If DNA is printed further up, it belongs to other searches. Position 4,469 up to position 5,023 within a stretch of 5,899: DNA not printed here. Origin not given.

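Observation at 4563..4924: Moron-like autonomous cassette: perfect promoter, an 84-aa highly acidic Trp-rich protein, and a T14 terminator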

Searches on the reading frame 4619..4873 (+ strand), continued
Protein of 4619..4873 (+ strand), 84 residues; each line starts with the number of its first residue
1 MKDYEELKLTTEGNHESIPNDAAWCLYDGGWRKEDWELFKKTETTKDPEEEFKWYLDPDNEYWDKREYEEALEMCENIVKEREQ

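Call 45: search_protein_families(library=pfam, proteins=[P0121, P0229, P0203, P0250, P0242, P0143, P0125, P0175, P0181, P0252], max_evalue=0.01)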
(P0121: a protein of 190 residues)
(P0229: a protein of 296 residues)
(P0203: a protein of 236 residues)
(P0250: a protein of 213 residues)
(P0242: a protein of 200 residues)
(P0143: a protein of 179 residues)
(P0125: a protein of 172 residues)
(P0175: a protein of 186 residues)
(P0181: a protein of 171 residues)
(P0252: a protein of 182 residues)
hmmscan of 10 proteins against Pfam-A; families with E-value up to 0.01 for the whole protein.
P0121 (190 aa): 0 families

P0229 (296 aa): 0 families

P0203 (236 aa): 0 families

P0250 (213 aa): 2 families
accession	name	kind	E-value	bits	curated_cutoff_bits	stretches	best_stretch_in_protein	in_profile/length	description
PF06094.17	GGACT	-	8.5e-09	36.5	22.8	1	64-177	2-118/120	Gamma-glutamyl cyclotransferase, AIG2-like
PF13772.11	AIG2_2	-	0.00044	21.1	27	1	115-195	5-81/83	AIG2-like family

P0242 (200 aa): 0 families

P0143 (179 aa): 0 families

P0125 (172 aa): 0 families

P0175 (186 aa): 0 families

P0181 (171 aa): 0 families

P0252 (182 aa): 0 families

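Call 56: predict_structure(alignment_id=A5)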
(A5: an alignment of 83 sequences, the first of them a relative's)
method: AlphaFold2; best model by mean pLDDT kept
length: 49 residues; sequences in the alignment: 83
mean_pLDDT: 93.7   pTM: 0.73
mean pLDDT of the five models: 93.7, 91.0, 90.9, 90.2, 89.6
residues with pLDDT >= 90: 44; 70-90: 3; 50-70: 2; < 50: 0
segments of 3 or more residues with pLDDT < 50: none
pLDDT, mean of each block of 10 residues (from residue 1): 84 97 96 96 96
secondary structure, 60 per line:
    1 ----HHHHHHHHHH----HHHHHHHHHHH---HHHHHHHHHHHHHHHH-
elements in order: H5-14 H19-29 H33-48

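Call 59: fold_search(model_id=the predicted structure, library=pdb)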
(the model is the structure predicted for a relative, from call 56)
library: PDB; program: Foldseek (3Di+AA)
matches with E <= 10: 14; with E <= 0.001: 0
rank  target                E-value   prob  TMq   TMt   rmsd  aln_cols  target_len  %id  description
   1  2vqc                  4.6e+00  0.41  0.69  0.50   1.6        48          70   19  Structure of a DNA binding winged-helix protein, F-112, from Sulfolobus Spindle-shaped Virus 1. (released 2008-05-06)
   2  7ut1_A                6.0e+00  0.13  0.45  0.11   3.4        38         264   13  Higher-order assembly of multiple MMTV strand transfer complex intasomes (released 2022-08-24)
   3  5m0r_G                6.3e+00  0.13  0.52  0.17   3.6        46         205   11  Cryo-EM reconstruction of the maedi-visna virus (MVV) strand transfer complex (released 2017-01-18)
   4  7mko_C                6.8e+00  0.07  0.34  0.02   5.9        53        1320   15  Escherichia coli RNA polymerase elongation complex (released 2021-06-02)
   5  2jnh_MODEL_1_A        6.8e+00  0.06  0.36  0.39   8.5        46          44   17  Solution Structure of the UBA Domain from Cbl-b (released 2008-02-05)
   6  7epq_B                7.2e+00  0.11  0.38  0.08   2.1        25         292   28  Crystal structure of exopolyphosphatase (PPX) from Porphyromonas gingivalis in complex with sulfate and magnesium ions (released 2022-05-11)
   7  4eqq_B                7.7e+00  0.20  0.61  0.34   1.9        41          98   22  Structure of Ltp, a superinfection exclusion protein from the Streptococcus thermophilus temperate phage TP-J34 (released 2013-06-05)
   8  9q1v_A                8.2e+00  0.06  0.39  0.31   4.7        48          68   25  Crystal Structure of de novo design FimH minibinder F7 complex (released 2025-09-17)
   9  3jca_A                8.7e+00  0.12  0.48  0.12   2.9        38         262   13  Core model of the Mouse Mammary Tumor Virus intasome (released 2016-02-17)
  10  1k61_A                9.3e+00  0.09  0.46  0.39   5.1        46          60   17  MATALPHA2 HOMEODOMAIN BOUND TO DNA (released 2002-12-11)
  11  7lf8_A                9.9e+00  0.10  0.57  0.50   4.4        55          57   18  Fab 6D12 bound to ApoL2 NTD (released 2021-08-04)
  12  3hru_A                9.9e+00  0.09  0.50  0.16   3.7        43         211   21  Crystal Structure of ScaR with bound Zn2+ (released 2009-06-23)
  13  8byx_B                9.9e+00  0.06  0.42  0.36   5.2        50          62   20  HOXB13-homodimer bound to DNA (released 2023-12-27)
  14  5zz6_B                9.9e+00  0.04  0.35  0.12   3.5        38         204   21  Redox-sensing transcriptional repressor Rex (released 2018-11-07)

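Call 60: fold_search(model_id=the predicted structure, library=viral)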
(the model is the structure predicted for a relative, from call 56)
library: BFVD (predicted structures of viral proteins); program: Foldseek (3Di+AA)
matches with E <= 10: 105; with E <= 0.001: 0
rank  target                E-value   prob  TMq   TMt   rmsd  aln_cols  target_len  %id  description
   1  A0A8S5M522            1.4e-02  1.00  0.83  0.46   0.6        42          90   45  Uncharacterized protein [Siphoviridae sp. ct0d96]
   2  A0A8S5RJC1            1.5e-01  1.00  0.79  0.27   1.8        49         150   41  Uncharacterized protein [virus sp. ctHG14]
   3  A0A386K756            1.5e+00  0.20  0.41  0.24   3.7        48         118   25  Uncharacterized protein [Bacillus phage Ray17]
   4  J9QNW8                1.6e+00  0.82  0.73  0.68   1.8        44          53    9  Uncharacterized protein [Pectobacterium phage My1]
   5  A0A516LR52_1          1.7e+00  0.72  0.73  0.04   2.6        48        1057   17  (no name in the UniProt tables at hand)
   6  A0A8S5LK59            2.0e+00  0.33  0.51  0.53   3.8        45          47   24  Short C-terminal domain [Siphoviridae sp. ct3o911]
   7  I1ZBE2                2.2e+00  0.41  0.55  0.32   3.3        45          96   27  (no name in the UniProt tables at hand)
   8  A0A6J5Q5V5            2.3e+00  0.54  0.67  0.22   2.5        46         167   20  Uncharacterized protein [uncultured Caudovirales phage]
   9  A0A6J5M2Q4            2.3e+00  0.35  0.56  0.32   3.5        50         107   16  Uncharacterized protein [uncultured Caudovirales phage]
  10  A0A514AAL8            2.6e+00  0.28  0.52  0.55   2.6        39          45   20  Uncharacterized protein [Bacillus phage VioletteMad]
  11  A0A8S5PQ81            2.6e+00  0.28  0.52  0.25   3.5        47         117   26  Uncharacterized protein [Siphoviridae sp. ct16M3]
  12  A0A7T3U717            3.0e+00  0.33  0.58  0.43   3.2        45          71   24  (no name in the UniProt tables at hand)
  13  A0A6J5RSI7            3.2e+00  0.33  0.55  0.48   3.4        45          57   22  Uncharacterized protein [uncultured Caudovirales phage]
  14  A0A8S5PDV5            3.4e+00  0.16  0.44  0.51   3.5        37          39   22  XkdX family protein [Siphoviridae sp. ctorp6]
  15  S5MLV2                3.6e+00  0.23  0.56  0.54   2.9        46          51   13  Uncharacterized protein [Bacillus phage Basilisk]
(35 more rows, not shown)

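Call 61: find_encoding_contigs(protein=P0040, flank=7000, max_places=3)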
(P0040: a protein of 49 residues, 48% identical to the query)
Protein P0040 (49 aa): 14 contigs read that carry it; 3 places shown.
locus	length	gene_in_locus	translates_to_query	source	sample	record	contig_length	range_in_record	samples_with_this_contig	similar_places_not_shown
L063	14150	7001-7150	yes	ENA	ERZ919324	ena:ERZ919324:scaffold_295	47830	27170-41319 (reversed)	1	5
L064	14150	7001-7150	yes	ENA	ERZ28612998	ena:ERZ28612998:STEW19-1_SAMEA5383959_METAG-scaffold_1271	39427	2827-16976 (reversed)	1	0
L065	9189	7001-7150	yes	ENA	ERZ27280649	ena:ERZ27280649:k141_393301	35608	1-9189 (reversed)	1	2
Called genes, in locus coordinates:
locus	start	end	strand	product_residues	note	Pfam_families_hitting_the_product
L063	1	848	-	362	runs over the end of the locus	PF00145:DNA_methylase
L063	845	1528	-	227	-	-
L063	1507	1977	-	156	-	PF13392:HNH_3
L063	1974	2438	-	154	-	-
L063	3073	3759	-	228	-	-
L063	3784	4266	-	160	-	PF05565:Sipho_Gp157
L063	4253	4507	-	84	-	-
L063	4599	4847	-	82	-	-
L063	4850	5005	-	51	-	-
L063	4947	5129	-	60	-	-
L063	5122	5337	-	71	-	PF13560:HTH_31, PF12844:HTH_19, PF01381:HTH_3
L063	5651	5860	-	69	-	-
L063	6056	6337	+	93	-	-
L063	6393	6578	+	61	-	-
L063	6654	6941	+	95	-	-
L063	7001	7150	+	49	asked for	-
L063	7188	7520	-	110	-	-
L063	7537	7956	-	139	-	-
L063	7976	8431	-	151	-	-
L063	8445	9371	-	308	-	-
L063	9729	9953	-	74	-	-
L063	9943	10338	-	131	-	-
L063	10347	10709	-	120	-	-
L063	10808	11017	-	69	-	PF08281:Sigma70_r4_2 (weak)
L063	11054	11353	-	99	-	-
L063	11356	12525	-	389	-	PF05257:CHAP, PF01183:Glyco_hydro_25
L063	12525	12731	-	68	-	-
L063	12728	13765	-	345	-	-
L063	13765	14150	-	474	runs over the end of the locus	PF18994:Prophage_tailD1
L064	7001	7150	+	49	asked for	-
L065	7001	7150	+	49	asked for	-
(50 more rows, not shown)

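Call 62: find_encoding_contigs(protein=P0116, flank=7000, max_places=3)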
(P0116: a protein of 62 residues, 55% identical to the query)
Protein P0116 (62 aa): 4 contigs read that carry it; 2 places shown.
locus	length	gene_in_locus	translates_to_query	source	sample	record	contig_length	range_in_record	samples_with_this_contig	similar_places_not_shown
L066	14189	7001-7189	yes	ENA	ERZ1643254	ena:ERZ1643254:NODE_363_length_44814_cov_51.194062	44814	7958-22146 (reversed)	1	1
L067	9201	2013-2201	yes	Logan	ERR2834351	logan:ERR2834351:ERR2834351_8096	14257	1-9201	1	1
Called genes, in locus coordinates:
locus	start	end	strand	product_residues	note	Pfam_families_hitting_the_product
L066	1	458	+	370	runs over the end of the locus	PF00877:NLPC_P60 (weak)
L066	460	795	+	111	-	-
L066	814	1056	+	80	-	-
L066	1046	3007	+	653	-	PF01391:Collagen (weak)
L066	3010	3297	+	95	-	PF09682:Phage_holin_6_1 (weak)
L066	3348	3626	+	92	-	-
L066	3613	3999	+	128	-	-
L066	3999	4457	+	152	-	-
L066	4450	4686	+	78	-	-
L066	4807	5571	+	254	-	-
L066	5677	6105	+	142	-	-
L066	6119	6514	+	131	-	-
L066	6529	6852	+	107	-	-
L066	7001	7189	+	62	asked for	-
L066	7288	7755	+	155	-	-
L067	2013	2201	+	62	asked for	-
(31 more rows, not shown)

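Call 63: find_encoding_contigs(protein=P0088, flank=7000, max_places=2)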
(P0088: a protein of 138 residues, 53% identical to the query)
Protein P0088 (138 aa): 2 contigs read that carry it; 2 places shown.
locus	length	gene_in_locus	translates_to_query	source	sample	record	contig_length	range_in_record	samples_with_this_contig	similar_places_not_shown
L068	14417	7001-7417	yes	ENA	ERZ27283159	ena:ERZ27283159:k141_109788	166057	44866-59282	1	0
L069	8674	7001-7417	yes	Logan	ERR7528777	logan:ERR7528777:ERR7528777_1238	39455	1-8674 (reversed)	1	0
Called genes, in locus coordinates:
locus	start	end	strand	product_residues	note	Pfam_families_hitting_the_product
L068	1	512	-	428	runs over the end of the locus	-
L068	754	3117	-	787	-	PF23899:SU10_portal, PF16510:P22_portal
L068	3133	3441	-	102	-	-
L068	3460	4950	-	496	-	-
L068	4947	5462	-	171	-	-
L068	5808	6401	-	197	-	-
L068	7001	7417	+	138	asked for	-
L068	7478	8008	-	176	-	PF01548:DEDD_Tnp_IS110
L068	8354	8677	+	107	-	-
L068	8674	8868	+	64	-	PF13560:HTH_31, PF01381:HTH_3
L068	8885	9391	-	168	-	-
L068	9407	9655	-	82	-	PF11753:DUF3310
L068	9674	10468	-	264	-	PF04055:Radical_SAM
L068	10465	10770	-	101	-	-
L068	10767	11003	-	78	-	-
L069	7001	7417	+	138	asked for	-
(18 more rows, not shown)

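Call 64: search_protein_families(library=pfam, proteins=[L023:4320-4511:+, L019:10181-10369:+, L019:7705-8007:+, L019:8023-8199:+, L019:8213-8389:+, L019:8404-8907:+, L019:9037-9384:+, L019:9486-9719:+, L063:6654-6941:+, L063:6393-6578:+], max_evalue=0.01)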
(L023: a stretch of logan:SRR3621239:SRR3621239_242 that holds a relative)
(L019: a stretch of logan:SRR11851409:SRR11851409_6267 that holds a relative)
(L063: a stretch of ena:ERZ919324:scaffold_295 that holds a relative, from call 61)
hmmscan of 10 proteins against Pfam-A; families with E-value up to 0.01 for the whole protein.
L023:4320-4511:+ (63 aa): 1 family
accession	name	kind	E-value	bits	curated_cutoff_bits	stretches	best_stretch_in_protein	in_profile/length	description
PF22147.1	AcrIC5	-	7.7e-11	42.4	27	1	3-46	3-43/53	Anti-CRISPR protein AcrIC5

L019:10181-10369:+ (62 aa): 1 family
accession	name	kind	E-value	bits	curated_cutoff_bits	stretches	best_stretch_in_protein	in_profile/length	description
PF22147.1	AcrIC5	-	4.7e-18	65.5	27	1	13-60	6-53/53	Anti-CRISPR protein AcrIC5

L019:7705-8007:+ (100 aa): 1 family
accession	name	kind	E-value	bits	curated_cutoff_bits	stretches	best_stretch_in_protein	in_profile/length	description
PF12949.13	HeH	-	0.004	17.3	28.9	0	42-61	1-20/35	HeH/LEM domain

L019:8023-8199:+ (58 aa): 0 families

L019:8213-8389:+ (58 aa): 0 families

L019:8404-8907:+ (167 aa): 1 family
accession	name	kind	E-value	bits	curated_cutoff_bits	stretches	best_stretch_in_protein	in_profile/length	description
PF08401.16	ArdcN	-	0.00025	21.7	22.6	1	36-84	68-102/123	N-terminal domain of anti-restriction factor ArdC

L019:9037-9384:+ (115 aa): 0 families

L019:9486-9719:+ (77 aa): 0 families

L063:6654-6941:+ (95 aa): 1 family
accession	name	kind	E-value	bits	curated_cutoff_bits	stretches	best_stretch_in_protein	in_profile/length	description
PF23466.1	WWE_4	-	0.0014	19.2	24.5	1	16-43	5-33/55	WWE domain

L063:6393-6578:+ (61 aa): 1 family
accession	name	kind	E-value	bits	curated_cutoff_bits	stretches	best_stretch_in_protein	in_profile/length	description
PF25476.1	Ribosomal_L19e_C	-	0.0082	16.8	25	1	23-58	54-89/91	Ribosomal protein L19e, C-terminal domain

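Call 68: find_related_loci(query=A5, collection=genome_contigs, flank=6000)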
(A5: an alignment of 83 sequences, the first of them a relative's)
Query A5 (49 aa) in genome_contigs; peptide patterns used: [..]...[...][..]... (x = any residue, [..] = any of these).
29 stretches matched a pattern; 4 encode a relative of the query (tblastn E <= 1e-3); 4 distinct loci.
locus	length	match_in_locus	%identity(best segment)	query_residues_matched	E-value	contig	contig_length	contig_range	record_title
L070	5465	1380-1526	59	1-49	8e-18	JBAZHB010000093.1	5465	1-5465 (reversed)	MAG: Candidatus Babeliales bacterium isolate SO_2017_LW3_6 NODE_54733_length_5465_cov_2.669914_LW162_2017, whole genome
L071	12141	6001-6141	66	2-48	1e-16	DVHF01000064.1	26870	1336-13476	MAG TPA_asm: Candidatus Gallacutalibacter pullicola isolate ChiSjej1B19-7085 ChiSjej1B19M5__C125325_L26870_SRR6323093, w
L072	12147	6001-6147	51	1-49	2e-14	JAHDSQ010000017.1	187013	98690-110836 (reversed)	MAG: Clostridia bacterium isolate SV3-B7.1 k141_52892, whole genome shotgun sequence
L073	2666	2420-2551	55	6-49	5e-11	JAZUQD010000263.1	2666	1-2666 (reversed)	MAG: Pradoshia sp. isolate T1900044860_TS20190326.MAGScoT_cleanbin_000025 SGB_3097_k141_812955, whole genome shotgun seq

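Call 92: search_protein_families(library=ncbifam, proteins=[window:4619-4870:+, P0048, P0006], max_evalue=0.05)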
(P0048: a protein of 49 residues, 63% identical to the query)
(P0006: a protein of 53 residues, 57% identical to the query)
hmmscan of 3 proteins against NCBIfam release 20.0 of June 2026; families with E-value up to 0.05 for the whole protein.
window:4619-4870:+ (84 aa): 0 families

P0048 (49 aa): 0 families

P0006 (53 aa): 0 families
